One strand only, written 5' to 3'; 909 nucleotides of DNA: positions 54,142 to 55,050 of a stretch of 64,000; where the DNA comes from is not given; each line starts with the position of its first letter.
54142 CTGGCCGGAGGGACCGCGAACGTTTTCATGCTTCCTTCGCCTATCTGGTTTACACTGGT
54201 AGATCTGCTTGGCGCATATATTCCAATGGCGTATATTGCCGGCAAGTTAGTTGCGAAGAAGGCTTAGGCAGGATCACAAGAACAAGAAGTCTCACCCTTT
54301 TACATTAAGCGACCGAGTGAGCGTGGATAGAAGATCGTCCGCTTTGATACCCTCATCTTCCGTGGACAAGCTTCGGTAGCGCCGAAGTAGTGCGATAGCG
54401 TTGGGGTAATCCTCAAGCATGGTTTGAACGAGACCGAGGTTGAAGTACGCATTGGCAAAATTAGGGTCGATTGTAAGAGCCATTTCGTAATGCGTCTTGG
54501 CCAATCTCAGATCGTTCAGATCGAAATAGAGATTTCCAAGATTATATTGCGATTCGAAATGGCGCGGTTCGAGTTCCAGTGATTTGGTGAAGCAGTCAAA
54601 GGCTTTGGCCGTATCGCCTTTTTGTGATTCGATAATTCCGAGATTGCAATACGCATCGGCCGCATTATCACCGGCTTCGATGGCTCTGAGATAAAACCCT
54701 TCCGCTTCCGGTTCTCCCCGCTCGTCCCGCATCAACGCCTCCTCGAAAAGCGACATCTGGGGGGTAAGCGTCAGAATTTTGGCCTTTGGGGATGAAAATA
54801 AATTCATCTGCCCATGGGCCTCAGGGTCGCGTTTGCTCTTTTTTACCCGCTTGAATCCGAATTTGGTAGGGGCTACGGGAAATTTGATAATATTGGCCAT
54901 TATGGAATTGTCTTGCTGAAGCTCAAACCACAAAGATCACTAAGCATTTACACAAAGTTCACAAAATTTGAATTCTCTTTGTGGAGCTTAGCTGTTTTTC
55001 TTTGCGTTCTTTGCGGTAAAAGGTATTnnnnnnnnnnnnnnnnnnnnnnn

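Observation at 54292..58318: NHEJ locus ligD-ku extended by a TPR protein carrying two beta-clamp-binding-like motifs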

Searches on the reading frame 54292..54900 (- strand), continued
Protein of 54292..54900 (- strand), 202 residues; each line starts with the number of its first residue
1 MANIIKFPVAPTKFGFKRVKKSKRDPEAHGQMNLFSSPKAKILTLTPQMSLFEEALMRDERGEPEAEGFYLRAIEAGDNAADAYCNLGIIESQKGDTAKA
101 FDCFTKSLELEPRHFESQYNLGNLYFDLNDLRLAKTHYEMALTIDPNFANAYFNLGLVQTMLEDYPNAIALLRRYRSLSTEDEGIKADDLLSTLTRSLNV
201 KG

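Call 29: fold_search(model_id=the predicted structure, library=pdb)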
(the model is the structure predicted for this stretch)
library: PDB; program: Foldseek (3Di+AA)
matches with E <= 10: 1492; with E <= 0.001: 202
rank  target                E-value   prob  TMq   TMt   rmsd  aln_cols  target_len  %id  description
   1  9gzg_A                1.9e-07  1.00  0.62  0.79   2.6       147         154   28  Crystal structure of CTPR4E4 mutant (released 2025-10-15)
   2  9qhb                  5.3e-07  1.00  0.66  0.50   2.2       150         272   31  Crystal structure of 16-repeat CTPR protein with eliminated coordination sites (released 2025-10-22)
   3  8chy                  1.0e-06  1.00  0.64  0.49   2.4       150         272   31  Crystal structure of an 8-repeat consensus TPR superhelix with Zinc. (released 2024-02-21)
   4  7obi_A                1.1e-06  1.00  0.56  0.81   2.5       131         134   35  Consensus tetratricopeptide repeat protein type RV4 (released 2022-02-23)
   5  8cqp_C                1.8e-06  1.00  0.56  0.81   2.5       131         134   34  Crystal structure of an 8-repeat consensus TPR superhelix with Calcium (low concentration) (released 2024-03-27)
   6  2fo7                  2.0e-06  1.00  0.56  0.80   2.4       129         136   34  Crystal structure of an 8 repeat consensus TPR superhelix (trigonal crystal form) (released 2006-03-07)
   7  9qhc_A                2.0e-06  1.00  0.64  0.48   2.4       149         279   31  Crystal structure of 8-repeat CTPR protein with eliminated coordination sites (released 2025-10-22)
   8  3pe3_A                2.3e-06  1.00  0.59  0.19   3.2       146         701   27  Structure of human O-GlcNAc transferase and its complex with a peptide substrate (released 2011-01-19)
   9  7obi_B                2.4e-06  1.00  0.56  0.81   2.4       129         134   36  Consensus tetratricopeptide repeat protein type RV4 (released 2022-02-23)
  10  3pe4_A                2.4e-06  1.00  0.60  0.19   2.8       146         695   27  Structure of human O-GlcNAc transferase and its complex with a peptide substrate (released 2011-01-19)
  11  1na0_A                2.5e-06  1.00  0.54  0.90   1.7       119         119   34  Design of Stable alpha-Helical Arrays from an Idealized TPR Motif (released 2003-06-03)
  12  1w3b_A                2.6e-06  1.00  0.65  0.35   3.2       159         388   28  The superhelical TPR domain of O-linked GlcNAc transferase reveals structural similarities to importin alpha. (released 2004-09-09)
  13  4gz5_A                2.9e-06  1.00  0.59  0.19   3.3       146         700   27  Crystal structure of human O-GlcNAc Transferase with UDP-GlcNAc (released 2012-10-31)
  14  4gyy_A                3.0e-06  1.00  0.61  0.19   2.8       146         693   27  Crystal structure of human O-GlcNAc Transferase with UDP-5SGlcNAc and a peptide substrate (released 2012-10-31)
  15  4ay5_A                3.3e-06  1.00  0.59  0.19   3.3       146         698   27  Human O-GlcNAc transferase (OGT) in complex with UDP and glycopeptide (released 2012-10-24)
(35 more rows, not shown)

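Call 51: search_dna_similar(query=window:54292-54900:-, collection=plasmids, mode=protein, max_rows=10)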
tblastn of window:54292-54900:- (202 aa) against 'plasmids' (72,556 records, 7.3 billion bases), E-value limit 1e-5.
Records with a match: 114; places in all: 142; records where one place covers at least 80% of the query: 1.
Best place of each record, by identity: <60% 114.
By first word of the organism name: Ralstonia 15; Azospirillum 12; Nostoc 12; Leptospira 11; Caballeronia 5; Planktothrix 4; Candidatus 4; Calothrix 3; Paraburkholderia 3; Burkholderia 3; and 32 more.
By predicted mobility (MOB-suite, as given by PLSDB): non-mobilizable 75; conjugative 20; mobilizable 19.
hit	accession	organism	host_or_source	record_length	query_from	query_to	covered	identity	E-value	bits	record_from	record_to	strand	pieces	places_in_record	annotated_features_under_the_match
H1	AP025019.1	Calothrix sp. PCC 7716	-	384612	1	187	93%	26.0%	4e-8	59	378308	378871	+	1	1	hypothetical protein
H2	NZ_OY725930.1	Bacteroides finegoldii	-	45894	40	198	79%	29.0%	3e-10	66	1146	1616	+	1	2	tetratricopeptide repeat protein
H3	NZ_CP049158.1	Caballeronia sp. SBC1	whole organism,soil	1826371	55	198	71%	31.3%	1e-6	55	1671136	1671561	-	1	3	none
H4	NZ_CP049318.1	Caballeronia sp. SBC2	whole organism,soil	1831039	55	198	71%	31.3%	1e-6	55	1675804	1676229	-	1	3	none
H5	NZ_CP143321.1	Cetobacterium somerae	intestine of Yellow Catfish,pure culture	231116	24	169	72%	30.1%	2e-7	57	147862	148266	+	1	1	tetratricopeptide repeat protein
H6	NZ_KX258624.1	Bacillus thuringiensis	-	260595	41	177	68%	32.0%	3e-9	63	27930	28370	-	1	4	tetratricopeptide repeat protein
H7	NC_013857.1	Azospirillum sp. B510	-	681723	47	197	75%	28.5%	4e-8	59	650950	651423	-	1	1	tetratricopeptide repeat protein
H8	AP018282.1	Chondrocystis sp. NIES-4102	-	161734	35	170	67%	31.4%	4e-8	59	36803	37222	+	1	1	hypothetical protein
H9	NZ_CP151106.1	Nostoc sp. UHCC 0302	isolated culture,lake sediment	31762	41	170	64%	32.3%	8e-13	73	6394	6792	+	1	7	tetratricopeptide repeat protein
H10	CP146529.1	Arcobacter sp. AZ-2023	-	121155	73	202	64%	32.3%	1e-7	58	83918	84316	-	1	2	tetratricopeptide repeat protein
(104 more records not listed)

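Call 53: get_annotated_region(hit=H1, flank=4000)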
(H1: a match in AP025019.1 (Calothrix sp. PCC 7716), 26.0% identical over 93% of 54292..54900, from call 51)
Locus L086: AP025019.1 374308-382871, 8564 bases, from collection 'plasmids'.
description: Calothrix sp. PCC 7716 plasmid Cal7716_p1 DNA, complete genome
organism: Calothrix sp. PCC 7716 (NCBI taxid 2853227)
taxonomy: Bacteria; Cyanobacteriota; Cyanophyceae; Nostocales; Calotrichaceae; Calothrix; Calothrix sp. PCC 7716
host: -; source: -; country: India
typing (MOB-suite, as given by PLSDB): mobilizable; relaxase MOBV
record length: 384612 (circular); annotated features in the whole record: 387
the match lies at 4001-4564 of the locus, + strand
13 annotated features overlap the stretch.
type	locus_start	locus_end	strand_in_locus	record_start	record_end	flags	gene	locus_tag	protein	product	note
CDS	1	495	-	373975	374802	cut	cbiO_2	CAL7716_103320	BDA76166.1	cobalt transport ATP-binding protein CbiO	-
CDS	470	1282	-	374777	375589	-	-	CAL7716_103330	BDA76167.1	Cobalt transport protein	-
CDS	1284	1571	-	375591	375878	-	-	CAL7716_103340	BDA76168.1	cobalt transport protein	-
CDS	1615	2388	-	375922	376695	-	cbiM_3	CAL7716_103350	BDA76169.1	cobalt transport protein CbiM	-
CDS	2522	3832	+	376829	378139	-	-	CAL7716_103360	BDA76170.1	manganese transport protein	-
CDS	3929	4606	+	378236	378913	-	-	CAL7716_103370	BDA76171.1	hypothetical protein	-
CDS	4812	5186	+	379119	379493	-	-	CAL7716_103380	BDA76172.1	hypothetical protein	-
CDS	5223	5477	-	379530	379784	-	-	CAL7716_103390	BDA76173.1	hypothetical protein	-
CDS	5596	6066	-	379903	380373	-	-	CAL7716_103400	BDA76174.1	hypothetical protein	-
CDS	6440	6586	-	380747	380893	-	-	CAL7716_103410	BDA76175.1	hypothetical protein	-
CDS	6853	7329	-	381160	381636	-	-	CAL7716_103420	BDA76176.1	hypothetical protein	-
CDS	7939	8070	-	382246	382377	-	-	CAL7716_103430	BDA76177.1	hypothetical protein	-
CDS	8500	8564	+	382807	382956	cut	-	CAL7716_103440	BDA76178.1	hypothetical protein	-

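Call 56: search_protein_families(library=padloc, proteins=[window:54292-54900:-], max_evalue=0.001)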
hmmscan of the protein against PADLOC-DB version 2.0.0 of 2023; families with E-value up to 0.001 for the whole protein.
window:54292-54900:- (202 aa): 0 families

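Call 57: search_protein_families(library=phrogs, proteins=[window:54292-54900:-], max_evalue=0.001)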
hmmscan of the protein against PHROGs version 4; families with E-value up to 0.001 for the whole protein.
window:54292-54900:- (202 aa): 2 families
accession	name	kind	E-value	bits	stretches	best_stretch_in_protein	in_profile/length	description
phrog_7590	-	unknown function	1.5e-14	55.3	2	41-125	46-131/234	-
phrog_22932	-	unknown function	7.2e-06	25.7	1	55-140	284-369/646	-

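Call 70: search_protein_families(library=pfam, proteins=[L007:5608-6297:-], max_evalue=0.01)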
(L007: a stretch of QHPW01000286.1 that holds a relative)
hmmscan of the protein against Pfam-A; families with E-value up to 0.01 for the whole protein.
L007:5608-6297:- (229 aa): 4 families
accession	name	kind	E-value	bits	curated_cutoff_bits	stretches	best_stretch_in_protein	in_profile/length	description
PF20408.4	Abhydrolase_11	-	1.8e-47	162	27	1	32-223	4-193/193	Alpha/beta hydrolase domain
PF12146.15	Hydrolase_4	-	0.00022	21.1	27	0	153-198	189-235/239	Serine aminopeptidase, S33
PF01738.24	DLH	-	0.00032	20.8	21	1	107-223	103-214/217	Dienelactone hydrolase family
PF00561.26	Abhydrolase_1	-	0.0052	16.9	25.8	0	34-139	4-105/245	alpha/beta hydrolase fold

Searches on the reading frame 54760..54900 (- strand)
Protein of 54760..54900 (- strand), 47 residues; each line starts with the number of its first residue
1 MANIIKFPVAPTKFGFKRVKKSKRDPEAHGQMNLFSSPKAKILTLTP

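Call 38: search_protein_representatives(alignment_id=A2)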
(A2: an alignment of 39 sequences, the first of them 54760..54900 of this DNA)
Query: 39 sequences, 47 profile positions. Proteins with E-value up to 0.001 (for the whole library): 77; up to 1e-10: 25; up to 1e-30: 0. The best 77 are listed.
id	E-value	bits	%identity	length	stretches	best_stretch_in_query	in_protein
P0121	5.3e-21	90.6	-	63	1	1-46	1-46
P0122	7.5e-20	86.9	-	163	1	1-47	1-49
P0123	7.9e-20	86.8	-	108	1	1-47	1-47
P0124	2.6e-19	85.1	-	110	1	1-47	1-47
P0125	4.0e-19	84.6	-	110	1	1-47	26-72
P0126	5.6e-19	84.1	-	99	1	1-47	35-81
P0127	2.7e-18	81.9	-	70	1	1-45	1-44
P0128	4.0e-18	81.4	-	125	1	1-47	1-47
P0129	5.1e-18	81.0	-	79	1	1-47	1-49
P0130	1.7e-17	79.3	-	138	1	1-45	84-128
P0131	1.8e-17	79.2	-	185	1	1-47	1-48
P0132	6.2e-17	77.6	-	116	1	1-47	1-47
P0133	1.4e-16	76.4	-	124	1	1-47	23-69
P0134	5.6e-16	74.5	-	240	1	1-47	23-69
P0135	1.4e-15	73.2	-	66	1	1-46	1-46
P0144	4.8e-11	58.7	-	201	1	1-47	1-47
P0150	2.8e-09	53.0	-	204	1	1-45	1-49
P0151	3.1e-09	52.9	-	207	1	1-45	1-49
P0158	4.7e-08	49.1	-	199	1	1-45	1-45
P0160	6.4e-08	48.7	-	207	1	1-47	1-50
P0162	1.2e-07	47.8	-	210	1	2-46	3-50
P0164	1.4e-07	47.6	-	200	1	1-47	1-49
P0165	1.8e-07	47.2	-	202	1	1-46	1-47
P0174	1.8e-06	44.0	-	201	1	1-46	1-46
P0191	3.9e-04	36.6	-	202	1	1-46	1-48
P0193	5.0e-04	36.2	-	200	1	1-46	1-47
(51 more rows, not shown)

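Call 43: find_encoding_contigs(protein=P0165, flank=5000, max_places=3)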
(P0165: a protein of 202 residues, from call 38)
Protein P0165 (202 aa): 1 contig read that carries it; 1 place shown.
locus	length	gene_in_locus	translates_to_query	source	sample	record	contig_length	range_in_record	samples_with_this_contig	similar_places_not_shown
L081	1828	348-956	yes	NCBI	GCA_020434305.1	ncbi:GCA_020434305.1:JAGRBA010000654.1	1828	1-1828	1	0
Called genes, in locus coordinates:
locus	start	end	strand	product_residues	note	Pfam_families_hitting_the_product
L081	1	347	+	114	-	?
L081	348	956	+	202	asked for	PF07719:TPR_2 (faint), PF13181:TPR_8 (faint), PF13424:TPR_12 (faint), PF13431:TPR_17 (faint), PF13414:TPR_11 (faint), PF00515:TPR_1 (weak)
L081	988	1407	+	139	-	PF01814:Hemerythrin (faint)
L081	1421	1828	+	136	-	PF00561:Abhydrolase_1, PF12697:Abhydrolase_6 (weak)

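Call 44: list_cluster_members(proteins=[P0144, P0150, P0151, P0158, P0160, P0162, P0164, P0174, P0191, P0193])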
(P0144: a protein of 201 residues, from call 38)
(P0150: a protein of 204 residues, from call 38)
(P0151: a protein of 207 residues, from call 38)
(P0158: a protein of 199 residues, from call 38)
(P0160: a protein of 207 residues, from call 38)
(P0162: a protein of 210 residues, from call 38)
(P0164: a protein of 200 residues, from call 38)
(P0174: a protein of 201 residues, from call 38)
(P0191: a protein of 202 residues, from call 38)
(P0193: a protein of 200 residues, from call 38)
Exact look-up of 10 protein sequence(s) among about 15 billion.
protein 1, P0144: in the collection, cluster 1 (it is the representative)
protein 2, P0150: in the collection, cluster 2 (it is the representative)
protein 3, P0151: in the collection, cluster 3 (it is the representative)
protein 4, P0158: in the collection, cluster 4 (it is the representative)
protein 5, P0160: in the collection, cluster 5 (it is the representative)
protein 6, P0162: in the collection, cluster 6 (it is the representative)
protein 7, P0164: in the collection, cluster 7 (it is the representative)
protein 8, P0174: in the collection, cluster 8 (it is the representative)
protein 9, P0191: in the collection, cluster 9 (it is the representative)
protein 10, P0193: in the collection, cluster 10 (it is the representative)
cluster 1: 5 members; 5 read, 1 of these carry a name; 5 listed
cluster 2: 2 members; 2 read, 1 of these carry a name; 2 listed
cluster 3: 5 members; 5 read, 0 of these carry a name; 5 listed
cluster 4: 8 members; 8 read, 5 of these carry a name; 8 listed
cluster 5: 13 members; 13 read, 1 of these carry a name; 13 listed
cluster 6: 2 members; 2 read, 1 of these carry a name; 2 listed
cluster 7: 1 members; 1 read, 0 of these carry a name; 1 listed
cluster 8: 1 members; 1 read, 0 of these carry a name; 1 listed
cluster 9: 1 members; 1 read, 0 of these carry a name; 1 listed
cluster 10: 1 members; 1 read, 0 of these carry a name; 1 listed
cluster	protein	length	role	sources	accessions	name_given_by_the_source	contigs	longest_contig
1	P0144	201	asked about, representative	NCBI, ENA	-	-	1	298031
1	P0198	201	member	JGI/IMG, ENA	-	tetratricopeptide (TPR) repeat protein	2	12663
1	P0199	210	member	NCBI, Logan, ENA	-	-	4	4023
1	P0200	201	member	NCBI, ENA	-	-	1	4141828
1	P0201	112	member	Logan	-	-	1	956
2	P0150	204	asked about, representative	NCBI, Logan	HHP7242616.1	MAG TPA: tetratricopeptide repeat protein [Cyclobacteriaceae bacterium]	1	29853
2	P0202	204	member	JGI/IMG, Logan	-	-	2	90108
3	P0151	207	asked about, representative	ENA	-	-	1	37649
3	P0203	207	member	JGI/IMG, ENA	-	-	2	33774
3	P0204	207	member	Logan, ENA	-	-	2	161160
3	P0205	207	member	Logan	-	-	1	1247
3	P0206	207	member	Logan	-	-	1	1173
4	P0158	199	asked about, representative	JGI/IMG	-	tetratricopeptide (TPR) repeat protein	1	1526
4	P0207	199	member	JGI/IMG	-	tetratricopeptide (TPR) repeat protein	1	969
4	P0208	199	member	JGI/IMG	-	tetratricopeptide (TPR) repeat protein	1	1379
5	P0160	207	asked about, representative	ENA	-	-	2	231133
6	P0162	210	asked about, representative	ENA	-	-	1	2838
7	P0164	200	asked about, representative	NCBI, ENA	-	-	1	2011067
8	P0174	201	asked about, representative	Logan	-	-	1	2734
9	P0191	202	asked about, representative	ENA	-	-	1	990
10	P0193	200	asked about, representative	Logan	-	-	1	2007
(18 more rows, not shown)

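Call 46: find_encoding_contigs(protein=P0164, flank=6000, max_places=2)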
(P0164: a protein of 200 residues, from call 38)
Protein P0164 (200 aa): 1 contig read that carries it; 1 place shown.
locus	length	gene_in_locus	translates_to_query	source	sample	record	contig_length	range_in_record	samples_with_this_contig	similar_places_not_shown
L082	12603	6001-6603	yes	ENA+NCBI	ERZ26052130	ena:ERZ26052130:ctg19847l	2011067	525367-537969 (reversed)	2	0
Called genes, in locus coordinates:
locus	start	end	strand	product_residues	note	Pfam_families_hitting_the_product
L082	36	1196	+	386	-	PF11138:DUF2911, PF13428:TPR_14 (faint), PF14559:TPR_19 (faint), PF07719:TPR_2 (faint)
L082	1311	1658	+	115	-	PF03960:ArsC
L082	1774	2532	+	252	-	-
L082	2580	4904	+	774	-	PF21686:LigD_Prim-Pol, PF13298:LigD_N, PF01068:DNA_ligase_A_M, PF04679:DNA_ligase_A_C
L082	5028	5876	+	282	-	PF02735:Ku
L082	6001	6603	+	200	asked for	PF13181:TPR_8 (faint), PF13428:TPR_14 (faint), PF13174:TPR_6 (faint), PF13176:TPR_7 (faint), PF00515:TPR_1 (weak), PF13424:TPR_12 (weak), PF00515:TPR_1 (weak), PF07719:TPR_2 (weak), +5 more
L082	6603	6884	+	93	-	-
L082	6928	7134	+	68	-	-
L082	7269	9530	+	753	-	PF00384:Molybdopterin, PF01568:Molydop_binding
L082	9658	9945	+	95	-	PF12840:HTH_20, PF01022:HTH_5 (weak), PF13412:HTH_24 (weak), PF08279:HTH_11 (weak), PF21248:SoFic-like_C (faint)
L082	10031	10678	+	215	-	PF01625:PMSR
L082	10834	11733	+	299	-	-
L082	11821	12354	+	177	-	PF01641:SelR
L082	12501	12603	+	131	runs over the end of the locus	PF00383:dCMP_cyt_deam_1, PF08211:dCMP_cyt_deam_2 (weak)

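Call 47: find_encoding_contigs(protein=P0144, flank=6000, max_places=2)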
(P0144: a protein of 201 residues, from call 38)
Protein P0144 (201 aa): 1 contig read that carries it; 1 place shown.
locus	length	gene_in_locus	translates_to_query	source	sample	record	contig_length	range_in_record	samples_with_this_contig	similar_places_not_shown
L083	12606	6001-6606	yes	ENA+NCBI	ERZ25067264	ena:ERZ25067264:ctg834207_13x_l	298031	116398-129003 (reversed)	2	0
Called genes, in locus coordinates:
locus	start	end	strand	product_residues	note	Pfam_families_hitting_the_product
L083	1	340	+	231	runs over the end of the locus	-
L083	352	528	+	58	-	-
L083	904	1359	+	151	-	-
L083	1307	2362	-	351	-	PF02154:FliM (weak)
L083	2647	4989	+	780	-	PF21686:LigD_Prim-Pol, PF13298:LigD_N, PF01068:DNA_ligase_A_M, PF04679:DNA_ligase_A_C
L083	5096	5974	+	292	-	PF02735:Ku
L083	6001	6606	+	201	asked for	PF00515:TPR_1 (faint), PF07719:TPR_2 (faint), PF13181:TPR_8 (faint), PF13424:TPR_12 (faint), PF13432:TPR_16 (faint), PF13431:TPR_17 (faint), PF13414:TPR_11 (weak)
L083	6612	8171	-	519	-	-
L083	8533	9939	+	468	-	PF01425:Amidase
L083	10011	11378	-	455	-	PF00202:Aminotran_3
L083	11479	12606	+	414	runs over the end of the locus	PF00583:Acetyltransf_1, PF13527:Acetyltransf_9, PF13508:Acetyltransf_7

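Call 48: find_encoding_contigs(protein=P0160, flank=6000, max_places=2)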
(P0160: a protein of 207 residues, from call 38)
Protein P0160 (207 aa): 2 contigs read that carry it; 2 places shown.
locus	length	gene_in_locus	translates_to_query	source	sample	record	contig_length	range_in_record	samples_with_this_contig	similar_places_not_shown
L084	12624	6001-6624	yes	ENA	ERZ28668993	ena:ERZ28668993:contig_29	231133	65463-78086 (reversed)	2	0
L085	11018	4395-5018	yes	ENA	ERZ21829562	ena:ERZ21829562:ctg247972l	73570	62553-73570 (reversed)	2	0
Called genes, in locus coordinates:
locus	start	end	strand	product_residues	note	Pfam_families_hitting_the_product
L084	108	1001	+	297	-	PF12760:Zn_ribbon_IS1595 (weak), PF12762:DDE_Tnp_IS1595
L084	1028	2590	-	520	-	-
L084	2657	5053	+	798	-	PF21686:LigD_Prim-Pol, PF13298:LigD_N, PF01068:DNA_ligase_A_M, PF04679:DNA_ligase_A_C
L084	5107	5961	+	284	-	PF02735:Ku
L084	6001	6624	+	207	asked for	PF07719:TPR_2 (faint), PF13181:TPR_8 (faint), PF13424:TPR_12 (faint), PF00515:TPR_1 (weak), PF13432:TPR_16 (faint), PF13414:TPR_11 (weak), PF14559:TPR_19 (faint), PF13431:TPR_17 (weak)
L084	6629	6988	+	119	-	-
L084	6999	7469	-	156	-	PF20408:Abhydrolase_11, PF12695:Abhydrolase_5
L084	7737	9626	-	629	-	PF05960:DUF885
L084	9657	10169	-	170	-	PF02525:Flavodoxin_2, PF03358:FMN_red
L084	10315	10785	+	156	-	PF00383:dCMP_cyt_deam_1, PF14437:MafB19-deam, PF18772:APOBEC2 (weak), PF14439:Bd3614-deam (weak)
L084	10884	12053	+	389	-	PF00756:Esterase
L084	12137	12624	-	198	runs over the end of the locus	PF01810:LysE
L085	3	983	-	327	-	?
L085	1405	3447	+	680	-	PF21686:LigD_Prim-Pol, PF13298:LigD_N, PF01068:DNA_ligase_A_M, PF04679:DNA_ligase_A_C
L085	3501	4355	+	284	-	PF02735:Ku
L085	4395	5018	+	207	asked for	PF07719:TPR_2 (faint), PF13181:TPR_8 (faint), PF13424:TPR_12 (faint), PF00515:TPR_1 (weak), PF13432:TPR_16 (faint), PF13414:TPR_11 (weak), PF14559:TPR_19 (faint), PF13431:TPR_17 (weak)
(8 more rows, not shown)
